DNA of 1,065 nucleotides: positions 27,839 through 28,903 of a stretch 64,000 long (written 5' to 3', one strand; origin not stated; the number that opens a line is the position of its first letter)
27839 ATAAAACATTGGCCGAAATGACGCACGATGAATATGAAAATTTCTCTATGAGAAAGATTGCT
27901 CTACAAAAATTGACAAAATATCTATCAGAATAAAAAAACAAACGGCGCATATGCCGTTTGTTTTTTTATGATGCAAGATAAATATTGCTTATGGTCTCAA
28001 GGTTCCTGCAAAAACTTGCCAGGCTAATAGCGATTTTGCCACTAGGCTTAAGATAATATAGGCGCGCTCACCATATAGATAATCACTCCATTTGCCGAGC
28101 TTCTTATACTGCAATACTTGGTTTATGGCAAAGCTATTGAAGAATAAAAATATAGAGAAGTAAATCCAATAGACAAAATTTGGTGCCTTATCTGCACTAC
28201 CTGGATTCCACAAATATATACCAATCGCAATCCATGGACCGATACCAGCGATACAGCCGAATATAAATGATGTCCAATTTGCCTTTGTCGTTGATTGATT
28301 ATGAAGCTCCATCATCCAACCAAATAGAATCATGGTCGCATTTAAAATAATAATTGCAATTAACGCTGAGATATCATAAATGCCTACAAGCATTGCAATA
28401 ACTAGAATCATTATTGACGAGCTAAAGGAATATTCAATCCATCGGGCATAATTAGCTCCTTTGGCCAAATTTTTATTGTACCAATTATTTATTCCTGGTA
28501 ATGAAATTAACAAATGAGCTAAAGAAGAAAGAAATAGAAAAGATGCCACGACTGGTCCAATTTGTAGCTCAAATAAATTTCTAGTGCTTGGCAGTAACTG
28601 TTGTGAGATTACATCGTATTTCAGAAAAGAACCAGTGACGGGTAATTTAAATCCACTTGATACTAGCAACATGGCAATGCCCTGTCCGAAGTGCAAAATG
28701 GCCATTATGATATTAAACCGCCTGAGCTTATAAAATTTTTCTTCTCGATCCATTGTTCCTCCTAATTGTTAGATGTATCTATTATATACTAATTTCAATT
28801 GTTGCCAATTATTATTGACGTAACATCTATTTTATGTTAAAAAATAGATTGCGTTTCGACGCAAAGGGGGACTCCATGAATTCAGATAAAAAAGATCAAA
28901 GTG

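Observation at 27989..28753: Heliorhodopsin gene in an AT-rich, small-genome, monoderm-like bacterium with no retinal-synthesis genes nearby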

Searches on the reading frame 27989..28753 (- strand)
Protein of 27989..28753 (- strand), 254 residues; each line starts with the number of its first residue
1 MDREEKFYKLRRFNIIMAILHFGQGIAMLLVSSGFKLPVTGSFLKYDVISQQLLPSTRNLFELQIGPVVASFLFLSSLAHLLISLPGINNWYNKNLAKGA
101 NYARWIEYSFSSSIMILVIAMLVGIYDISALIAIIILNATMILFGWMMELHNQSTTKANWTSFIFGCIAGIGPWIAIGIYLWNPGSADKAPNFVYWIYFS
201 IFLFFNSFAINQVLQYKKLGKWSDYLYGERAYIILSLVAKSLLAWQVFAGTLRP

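Call 3: search_protein_families(library=pfam, proteins=[window:27989-28753:-], max_evalue=1)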
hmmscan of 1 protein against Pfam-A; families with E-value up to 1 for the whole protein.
window:27989-28753:- (254 aa): 4 families
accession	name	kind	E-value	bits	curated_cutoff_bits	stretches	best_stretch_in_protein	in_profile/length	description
PF18761.7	Heliorhodopsin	-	1.5e-103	345.8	26.7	1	10-252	1-242/242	Heliorhodopsin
PF12430.13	ABA_GPCR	-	0.013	15.7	22.1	1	64-134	71-130/180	Abscisic acid G-protein coupled receptor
PF05297.16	Herpes_LMP1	-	0.16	11.6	26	1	66-205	18-147/386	Herpesvirus latent membrane protein 1 (LMP1)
PF16790.10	Phage_clamp_A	-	0.17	12.7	27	0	90-134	67-110/144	Bacteriophage clamp loader A subunit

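Call 4: search_protein_families(library=ncbifam, proteins=[window:27989-28753:-], max_evalue=1)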
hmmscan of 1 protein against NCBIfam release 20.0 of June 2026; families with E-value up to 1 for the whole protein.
window:27989-28753:- (254 aa): 1 family
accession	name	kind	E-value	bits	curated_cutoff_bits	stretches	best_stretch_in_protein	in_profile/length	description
NF038020.1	HeR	equivalog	9.6e-105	349.5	100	1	10-252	1-244/244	heliorhodopsin HeR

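Call 5: search_solved_structures(query=window:27989-28753:-, max_evalue=1, show_alignments=3)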
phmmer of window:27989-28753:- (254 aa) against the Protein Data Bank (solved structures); distinct sequences matched with E-value up to 1: 7.
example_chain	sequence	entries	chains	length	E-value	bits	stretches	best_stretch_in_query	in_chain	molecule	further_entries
6is6_A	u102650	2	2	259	9e-76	258.1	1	4-254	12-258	heliorhodopsin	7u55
7clj_A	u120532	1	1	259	2.1e-75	256.8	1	4-254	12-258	heliorhodopsin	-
9ljj_A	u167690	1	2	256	5.4e-65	222.8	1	8-254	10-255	Heliorhodopsin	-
6su3_X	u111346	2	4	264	6e-65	222.6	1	8-254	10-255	48C12 heliorhodopsin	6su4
6uh3_A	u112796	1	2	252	2.1e-64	220.8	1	8-252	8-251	Heliorhodopsin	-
9vfc_A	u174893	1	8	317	5.7e-42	147.3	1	12-254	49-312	heliorhodopsin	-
7bmh_A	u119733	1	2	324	0.29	14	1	98-171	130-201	Opsin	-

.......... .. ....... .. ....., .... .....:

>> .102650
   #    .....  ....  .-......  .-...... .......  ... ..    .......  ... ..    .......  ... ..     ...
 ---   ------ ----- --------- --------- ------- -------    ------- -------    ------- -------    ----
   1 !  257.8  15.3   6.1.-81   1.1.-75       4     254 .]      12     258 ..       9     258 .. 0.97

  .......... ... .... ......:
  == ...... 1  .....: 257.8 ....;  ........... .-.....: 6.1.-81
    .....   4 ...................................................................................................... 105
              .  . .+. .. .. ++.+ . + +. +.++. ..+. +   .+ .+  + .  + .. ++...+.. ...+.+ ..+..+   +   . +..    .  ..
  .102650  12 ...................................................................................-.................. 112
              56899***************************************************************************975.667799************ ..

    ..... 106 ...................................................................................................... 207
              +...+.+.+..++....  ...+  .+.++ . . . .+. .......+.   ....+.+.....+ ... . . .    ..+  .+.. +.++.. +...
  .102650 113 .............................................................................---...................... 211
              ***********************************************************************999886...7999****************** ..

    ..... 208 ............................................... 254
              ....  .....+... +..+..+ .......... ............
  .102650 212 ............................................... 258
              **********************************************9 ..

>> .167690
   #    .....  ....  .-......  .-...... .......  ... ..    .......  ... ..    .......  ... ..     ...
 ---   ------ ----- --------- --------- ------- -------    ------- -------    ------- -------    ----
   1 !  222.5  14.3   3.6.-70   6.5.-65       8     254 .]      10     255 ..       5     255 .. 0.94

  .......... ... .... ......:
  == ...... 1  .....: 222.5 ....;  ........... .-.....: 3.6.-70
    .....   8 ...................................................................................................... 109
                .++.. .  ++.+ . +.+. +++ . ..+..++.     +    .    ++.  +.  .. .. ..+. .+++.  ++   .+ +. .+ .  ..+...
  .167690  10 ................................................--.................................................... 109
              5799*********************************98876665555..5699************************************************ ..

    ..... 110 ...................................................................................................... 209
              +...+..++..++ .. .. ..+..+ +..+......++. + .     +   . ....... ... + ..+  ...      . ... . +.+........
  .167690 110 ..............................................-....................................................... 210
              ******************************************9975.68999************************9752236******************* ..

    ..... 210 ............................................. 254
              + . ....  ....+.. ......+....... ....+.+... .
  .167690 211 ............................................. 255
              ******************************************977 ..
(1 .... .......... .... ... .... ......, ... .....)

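Call 9: find_encoding_contigs(protein=window:27989-28753:-, flank=10000, max_places=6)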
Protein window:27989-28753:- (254 aa): 5 contigs read that carry it; 3 places shown.
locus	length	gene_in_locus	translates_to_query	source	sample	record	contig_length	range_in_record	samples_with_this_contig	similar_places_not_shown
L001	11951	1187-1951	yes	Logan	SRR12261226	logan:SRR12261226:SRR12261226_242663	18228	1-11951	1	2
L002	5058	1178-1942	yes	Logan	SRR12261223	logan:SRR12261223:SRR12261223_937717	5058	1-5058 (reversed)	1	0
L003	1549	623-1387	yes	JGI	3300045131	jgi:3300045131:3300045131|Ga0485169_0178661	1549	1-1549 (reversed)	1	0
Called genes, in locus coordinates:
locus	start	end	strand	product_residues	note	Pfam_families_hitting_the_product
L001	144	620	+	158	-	-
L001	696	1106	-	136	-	-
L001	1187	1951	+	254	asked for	PF18761:Heliorhodopsin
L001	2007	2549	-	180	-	PF01725:Ham1p_like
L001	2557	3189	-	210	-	PF12917:YfbR-like, PF13023:HD_3, PF01966:HD (weak)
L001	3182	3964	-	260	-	PF00459:Inositol_P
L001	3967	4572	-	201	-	PF01966:HD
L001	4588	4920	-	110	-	PF01588:tRNA_bind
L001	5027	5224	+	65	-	PF13396:PLDc_N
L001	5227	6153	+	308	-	PF00005:ABC_tran, PF13304:AAA_21 (faint), PF13732:DrrA1-3_C (weak)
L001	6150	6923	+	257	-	PF01061:ABC2_membrane (weak), PF12679:ABC2_membrane_2, PF12730:ABC2_membrane_4 (weak), PF10920:DUF2705, PF12698:ABC2_membrane_3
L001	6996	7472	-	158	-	-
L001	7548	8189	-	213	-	PF07853:DUF1648, PF13630:SdpI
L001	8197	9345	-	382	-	PF06414:Zeta_toxin (faint), PF13207:AAA_17 (weak), PF13238:AAA_18, PF13671:AAA_33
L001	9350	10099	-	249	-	PF23023:Anti-Pycsar_Apyc1, PF00753:Lactamase_B, PF13483:Lactamase_B_3 (faint), PF12706:Lactamase_B_2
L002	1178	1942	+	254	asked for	PF18761:Heliorhodopsin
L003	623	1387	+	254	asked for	PF18761:Heliorhodopsin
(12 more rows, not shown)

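Call 10: find_homologous_proteins(query=window:27989-28753:-, max_evalue=1e-20)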
Query window:27989-28753:- (254 aa): 7916 proteins with E <= 1e-20 among 8000 candidates; the best 120 are listed.
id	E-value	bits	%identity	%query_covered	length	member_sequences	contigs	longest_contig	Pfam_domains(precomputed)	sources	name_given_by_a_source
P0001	2.1e-162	557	100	100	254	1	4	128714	PF18761.8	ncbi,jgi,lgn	jgi:hypothetical protein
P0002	1.0e-148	512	91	100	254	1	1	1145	PF18761.8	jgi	-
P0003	6.7e-147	506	89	100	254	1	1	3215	PF18761.8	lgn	-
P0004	2.7e-146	504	88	100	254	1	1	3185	PF18761.8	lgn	-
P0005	3.1e-146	504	87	100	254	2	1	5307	PF18761.8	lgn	-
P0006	9.6e-146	502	88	100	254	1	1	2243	PF18761.8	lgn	-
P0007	6.6e-144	496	86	100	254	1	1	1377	PF18761.8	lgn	-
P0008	8.8e-142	489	84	100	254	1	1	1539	PF18761.8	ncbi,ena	-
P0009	2.0e-140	485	84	100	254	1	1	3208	PF18761.8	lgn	-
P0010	4.9e-139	480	85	100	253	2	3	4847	PF18761.8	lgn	-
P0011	3.3e-138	477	85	100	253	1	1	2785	PF18761.8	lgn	-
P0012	8.1e-137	473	83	99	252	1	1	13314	PF18761.8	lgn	-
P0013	1.6e-136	472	84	98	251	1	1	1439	PF18761.8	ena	-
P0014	1.8e-133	462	87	94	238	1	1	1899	PF18761.8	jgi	-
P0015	3.7e-131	454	79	100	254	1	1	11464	PF18761.8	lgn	-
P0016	3.4e-130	451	79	100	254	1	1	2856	PF18761.8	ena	-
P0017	2.0e-129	449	80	100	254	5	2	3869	PF18761.8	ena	-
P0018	1.3e-127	443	79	100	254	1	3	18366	PF18761.8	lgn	-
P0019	5.6e-125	434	75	100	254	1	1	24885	PF18761.8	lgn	-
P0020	7.6e-125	434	79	99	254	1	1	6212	PF18761.8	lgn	-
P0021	1.3e-124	433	77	100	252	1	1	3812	PF18761.8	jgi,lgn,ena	-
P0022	1.5e-124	433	78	99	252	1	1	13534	PF18761.8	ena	-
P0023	4.1e-124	431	76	99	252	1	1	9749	PF18761.8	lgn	-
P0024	6.5e-124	431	76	99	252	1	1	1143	PF18761.8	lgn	-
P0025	1.3e-123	430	75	100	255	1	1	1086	PF18761.8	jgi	-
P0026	2.2e-123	429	75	99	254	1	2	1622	PF18761.8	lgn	-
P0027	2.5e-123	429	76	100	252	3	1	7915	PF18761.8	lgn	-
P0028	5.3e-123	428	78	99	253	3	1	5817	PF18761.8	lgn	-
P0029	1.1e-122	427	77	99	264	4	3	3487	PF18761.8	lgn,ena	-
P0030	1.4e-122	426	77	99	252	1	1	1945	PF18761.8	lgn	-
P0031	3.3e-122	425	73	99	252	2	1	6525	PF18761.8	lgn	-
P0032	1.8e-121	423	75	100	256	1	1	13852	PF18761.8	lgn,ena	-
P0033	2.7e-121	422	75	99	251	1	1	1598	PF18761.8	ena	-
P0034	5.1e-121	421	76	99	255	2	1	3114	PF18761.8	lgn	-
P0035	4.0e-120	418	74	98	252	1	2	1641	PF18761.8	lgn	-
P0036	4.5e-120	418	75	99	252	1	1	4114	PF18761.8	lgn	-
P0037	5.1e-120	418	75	100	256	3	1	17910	PF18761.8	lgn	-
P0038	6.0e-120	418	77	99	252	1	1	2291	PF18761.8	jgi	jgi:hypothetical protein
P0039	1.1e-119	417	74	99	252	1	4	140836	PF18761.8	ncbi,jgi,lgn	jgi:hypothetical protein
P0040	1.8e-119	416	73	98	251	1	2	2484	PF18761.8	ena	-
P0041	3.3e-119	415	73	99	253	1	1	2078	PF18761.8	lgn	-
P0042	3.8e-119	415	74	99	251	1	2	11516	PF18761.8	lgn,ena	-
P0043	4.2e-119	415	71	100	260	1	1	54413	PF18761.8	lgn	-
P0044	4.2e-119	415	74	99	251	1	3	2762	PF18761.8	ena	-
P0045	4.8e-119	415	74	99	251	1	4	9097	PF18761.8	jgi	-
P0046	4.9e-119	415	76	99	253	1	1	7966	PF18761.8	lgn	-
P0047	6.3e-119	414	77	97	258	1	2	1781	PF18761.8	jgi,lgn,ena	-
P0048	1.1e-118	413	74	99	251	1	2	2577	PF18761.8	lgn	-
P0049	1.2e-118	413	74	99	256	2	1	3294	PF18761.8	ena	-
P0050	1.4e-118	413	74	98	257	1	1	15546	PF18761.8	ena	-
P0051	1.6e-118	413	75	99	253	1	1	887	PF18761.8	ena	-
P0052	1.6e-118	413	74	99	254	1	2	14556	PF18761.8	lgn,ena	-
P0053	1.9e-118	413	73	99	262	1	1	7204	PF18761.8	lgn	-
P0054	2.3e-118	412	73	99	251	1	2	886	PF18761.8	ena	-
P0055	3.3e-118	412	74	100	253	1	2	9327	PF18761.8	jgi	jgi:hypothetical protein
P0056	3.9e-118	412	73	99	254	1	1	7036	PF18761.8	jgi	-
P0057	4.4e-118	412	72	99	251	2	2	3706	PF18761.8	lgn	-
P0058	5.3e-118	411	73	99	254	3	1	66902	PF18761.8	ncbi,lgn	-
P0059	5.3e-118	411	71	99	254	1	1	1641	PF18761.8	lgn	-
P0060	6.7e-118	411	74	99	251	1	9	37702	PF18761.8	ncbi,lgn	-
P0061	7.1e-118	411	74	99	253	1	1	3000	PF18761.8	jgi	jgi:hypothetical protein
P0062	7.8e-118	411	73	99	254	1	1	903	PF18761.8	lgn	-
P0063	7.9e-118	411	74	99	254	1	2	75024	PF18761.8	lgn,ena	-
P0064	8.1e-118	411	73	99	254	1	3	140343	PF18761.8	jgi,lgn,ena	-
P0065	8.6e-118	411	75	96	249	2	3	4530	PF18761.8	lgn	-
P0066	9.9e-118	410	73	99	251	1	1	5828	PF18761.8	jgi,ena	-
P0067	1.2e-117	410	73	100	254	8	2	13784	PF18761.8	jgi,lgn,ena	-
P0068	1.2e-117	410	73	100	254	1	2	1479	PF18761.8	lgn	-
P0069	1.5e-117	410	71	100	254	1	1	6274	PF18761.8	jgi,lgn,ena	-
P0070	2.7e-117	409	74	99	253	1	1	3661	PF18761.8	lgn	-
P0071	2.7e-117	409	72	99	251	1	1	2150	PF18761.8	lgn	-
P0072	2.8e-117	409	73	99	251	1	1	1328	PF18761.8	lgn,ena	-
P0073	2.8e-117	409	72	99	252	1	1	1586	PF18761.8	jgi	jgi:hypothetical protein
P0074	3.0e-117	409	73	99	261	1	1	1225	PF18761.8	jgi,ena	-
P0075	3.0e-117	409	74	99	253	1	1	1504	PF18761.8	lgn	-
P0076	3.2e-117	409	73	99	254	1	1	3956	PF18761.8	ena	-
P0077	3.9e-117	408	74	99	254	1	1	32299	PF18761.8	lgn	-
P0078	4.5e-117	408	73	99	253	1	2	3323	PF18761.8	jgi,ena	-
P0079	4.9e-117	408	73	99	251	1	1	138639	PF18761.8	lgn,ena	-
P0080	5.3e-117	408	73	99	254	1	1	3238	PF18761.8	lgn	-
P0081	6.1e-117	408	76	99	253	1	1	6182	PF18761.8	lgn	-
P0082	7.8e-117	407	73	99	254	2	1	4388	PF18761.8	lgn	-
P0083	8.6e-117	407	72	99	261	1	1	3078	PF18761.8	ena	-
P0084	8.6e-117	407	71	100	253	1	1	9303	PF18761.8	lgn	-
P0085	1.1e-116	407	74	99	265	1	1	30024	PF18761.8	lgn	-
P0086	1.5e-116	406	73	99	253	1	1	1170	PF18761.8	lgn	-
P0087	1.5e-116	406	71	99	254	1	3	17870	PF18761.8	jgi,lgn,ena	-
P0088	1.5e-116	406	71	99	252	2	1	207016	PF18761.8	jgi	-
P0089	1.5e-116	406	71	99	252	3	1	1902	PF18761.8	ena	-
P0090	1.6e-116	406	74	99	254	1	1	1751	PF18761.8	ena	-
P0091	1.9e-116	406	73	99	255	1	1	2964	PF18761.8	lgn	-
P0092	2.2e-116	406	72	99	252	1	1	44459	PF18761.8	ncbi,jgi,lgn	ncbi:MAG: heliorhodopsin HeR [Patescibacteria group bacterium]|jgi:hypothetical protein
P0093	2.5e-116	406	72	99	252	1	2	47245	PF18761.8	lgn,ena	-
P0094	2.9e-116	406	73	99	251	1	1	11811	PF18761.8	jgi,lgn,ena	-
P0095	3.0e-116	406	73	99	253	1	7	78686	PF18761.8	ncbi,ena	-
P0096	3.2e-116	405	72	100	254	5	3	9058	PF18761.8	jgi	-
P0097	3.8e-116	405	75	100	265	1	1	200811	PF18761.8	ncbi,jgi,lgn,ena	ncbi:MAG: heliorhodopsin HeR [Patescibacteria group bacterium]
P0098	4.8e-116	405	72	99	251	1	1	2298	PF18761.8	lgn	-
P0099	5.3e-116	405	72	99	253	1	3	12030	PF18761.8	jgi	jgi:hypothetical protein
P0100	5.7e-116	405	73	99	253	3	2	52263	PF18761.8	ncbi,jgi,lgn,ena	ncbi:MAG: heliorhodopsin HeR [Candidatus Berkelbacteria bacterium]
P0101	6.0e-116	405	72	100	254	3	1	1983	PF18761.8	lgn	-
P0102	6.9e-116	404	72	99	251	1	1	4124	PF18761.8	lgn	-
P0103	7.5e-116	404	73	99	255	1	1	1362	PF18761.8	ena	-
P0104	8.1e-116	404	73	99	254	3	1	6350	PF18761.8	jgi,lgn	jgi:hypothetical protein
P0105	8.2e-116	404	75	99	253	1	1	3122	PF18761.8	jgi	jgi:hypothetical protein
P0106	8.7e-116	404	74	99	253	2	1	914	PF18761.8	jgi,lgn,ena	-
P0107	9.1e-116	404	74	99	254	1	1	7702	PF18761.8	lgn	-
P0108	1.1e-115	404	73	99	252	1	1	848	PF18761.8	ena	-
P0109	1.1e-115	404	70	99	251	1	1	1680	PF18761.8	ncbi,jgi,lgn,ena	ncbi:MAG: heliorhodopsin HeR [bacterium]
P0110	1.4e-115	403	72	98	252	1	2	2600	PF18761.8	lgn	-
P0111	1.5e-115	403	72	99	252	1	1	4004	PF18761.8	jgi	jgi:hypothetical protein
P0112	1.5e-115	403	72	99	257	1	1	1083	PF18761.8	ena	-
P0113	2.0e-115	403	70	99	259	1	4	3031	PF18761.8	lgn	-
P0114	2.2e-115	403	71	99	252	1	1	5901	PF18761.8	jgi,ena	-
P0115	3.2e-115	402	69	99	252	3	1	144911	PF18761.8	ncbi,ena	ncbi:MAG: heliorhodopsin HeR [Candidatus Berkelbacteria bacterium]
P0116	3.2e-115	402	71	99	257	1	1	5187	PF18761.8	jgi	jgi:hypothetical protein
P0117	3.9e-115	402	73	99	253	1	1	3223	PF18761.8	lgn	-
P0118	4.7e-115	402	72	100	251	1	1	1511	PF18761.8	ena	-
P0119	8.4e-115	401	73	99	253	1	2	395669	PF18761.8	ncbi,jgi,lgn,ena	ncbi:MAG: heliorhodopsin HeR [Patescibacteria group bacterium]|jgi:hypothetical protein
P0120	8.6e-115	401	74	98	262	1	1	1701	PF18761.8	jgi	jgi:hypothetical protein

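Call 12: list_cluster_members(proteins=[P0001])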
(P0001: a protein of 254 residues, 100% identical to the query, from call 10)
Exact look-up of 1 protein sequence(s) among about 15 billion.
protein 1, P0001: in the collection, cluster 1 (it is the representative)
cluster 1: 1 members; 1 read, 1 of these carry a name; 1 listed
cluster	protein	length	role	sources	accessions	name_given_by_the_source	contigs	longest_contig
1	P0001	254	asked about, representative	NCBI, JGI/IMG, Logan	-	hypothetical protein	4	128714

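Call 13: find_related_loci(query=window:27989-28753:-, collection=genome_contigs, flank=10000)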
Query window:27989-28753:- (254 aa) in genome_contigs; peptide patterns used: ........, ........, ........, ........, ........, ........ (x = any residue, [..] = any of these).
192 stretches matched a pattern; 166 encode a relative of the query (tblastn E <= 1e-3); the best 80 are kept; 80 distinct loci.
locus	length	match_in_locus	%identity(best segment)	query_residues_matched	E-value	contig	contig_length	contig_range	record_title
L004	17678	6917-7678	80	1-254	4e-137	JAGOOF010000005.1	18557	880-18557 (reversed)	Patescibacteria group bacterium isolate Go_SlDig_bin_412 Go_SlDig_8500_length_18557_cov_4.480629, whole genome shotgun s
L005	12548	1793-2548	78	4-254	2e-131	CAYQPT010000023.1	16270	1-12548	MAG TPA_asm: uncultured Candidatus Saccharibacteria bacterium isolate SRP192927_co1_1036 genome assembly, contig: NODE_7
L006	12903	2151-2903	74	4-254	2e-126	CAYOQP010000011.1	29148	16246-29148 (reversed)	MAG TPA_asm: uncultured Candidatus Saccharibacteria bacterium isolate SRP272421_co1_692 genome assembly, contig: NODE_35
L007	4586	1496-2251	73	4-254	2e-126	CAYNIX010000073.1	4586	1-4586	MAG TPA_asm: uncultured Candidatus Saccharibacteria bacterium isolate binchicken_co22_215 genome assembly, contig: NODE_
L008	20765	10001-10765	74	2-254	1e-122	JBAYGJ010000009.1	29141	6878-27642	MAG: Patescibacteria group bacterium isolate SO_2016_GW1_122 scaffold02860_OW334_2016, whole genome shotgun sequence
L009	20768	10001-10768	73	3-254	3e-122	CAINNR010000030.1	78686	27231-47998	uncultured Candidatus Berkelbacteria bacterium isolate AlinenLipids_bin-4476 genome assembly, contig: bin-4476:30/39, wh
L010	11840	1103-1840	73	9-254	2e-122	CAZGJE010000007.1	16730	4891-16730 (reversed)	MAG TPA_asm: uncultured Candidatus Saccharibacteria bacterium isolate SRP272421_co2_166 genome assembly, contig: NODE_10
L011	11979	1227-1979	73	4-254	5e-122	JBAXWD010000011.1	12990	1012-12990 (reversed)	MAG: Candidatus Berkelbacteria bacterium isolate ELA704 MAG704_11, whole genome shotgun sequence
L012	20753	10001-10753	69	4-254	4e-121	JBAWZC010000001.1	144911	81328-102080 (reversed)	MAG: Candidatus Berkelbacteria bacterium isolate ELA105 MAG105_1, whole genome shotgun sequence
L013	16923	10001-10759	72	2-254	4e-121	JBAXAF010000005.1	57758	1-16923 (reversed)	MAG: Candidatus Berkelbacteria bacterium isolate ELA134 MAG134_5, whole genome shotgun sequence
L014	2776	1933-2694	73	2-254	4e-126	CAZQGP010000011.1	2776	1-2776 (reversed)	MAG TPA_asm: uncultured Candidatus Saccharibacteria bacterium isolate binchicken_co18_523 genome assembly, contig: k141_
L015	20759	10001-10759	74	4-254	3e-120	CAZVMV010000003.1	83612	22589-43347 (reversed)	MAG TPA_asm: uncultured Gammaproteobacteria bacterium isolate SRP173033_co2_263 genome assembly, contig: NODE_85_length_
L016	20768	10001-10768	72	1-254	4e-120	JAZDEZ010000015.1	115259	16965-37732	MAG: Patescibacteria group bacterium isolate MEGAHIT-group-0.176 k141_19808306, whole genome shotgun sequence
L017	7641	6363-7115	72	4-254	3e-119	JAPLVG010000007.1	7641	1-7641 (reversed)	MAG: Candidatus Berkelbacteria bacterium isolate LacPavin_0419_WC70L_MAG_40_9 LacPavin_0419_WC70L_scaffold_674711, whole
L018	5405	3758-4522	70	1-254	1e-119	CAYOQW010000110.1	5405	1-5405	MAG TPA_asm: uncultured Candidatus Saccharibacteria bacterium isolate SRP142039_co1_374 genome assembly, contig: NODE_17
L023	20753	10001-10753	71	4-254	1e-117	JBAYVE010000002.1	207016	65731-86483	MAG: Patescibacteria group bacterium isolate SO_2016_LW3_52 scaffold00078_LW162_2016, whole genome shotgun sequence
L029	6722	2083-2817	71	11-254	7e-114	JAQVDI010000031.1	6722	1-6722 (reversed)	MAG: Patescibacteria group bacterium isolate STE_108 NODE_32283_length_6722_cov_5.158908_Sandtown_E, whole genome shotgu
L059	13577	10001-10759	64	3-254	4e-105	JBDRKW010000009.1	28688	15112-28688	MAG: Candidatus Kerfeldbacteria bacterium isolate MEGAHIT-group-1.742 k141_7334040, whole genome shotgun sequence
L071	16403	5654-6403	62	6-254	5e-104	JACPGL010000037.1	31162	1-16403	MAG: Candidatus Kerfeldbacteria bacterium isolate NC_groundwater_386_Ag_B-0.1um_51_13 GD18-4_B1_scaffold_856997, whole g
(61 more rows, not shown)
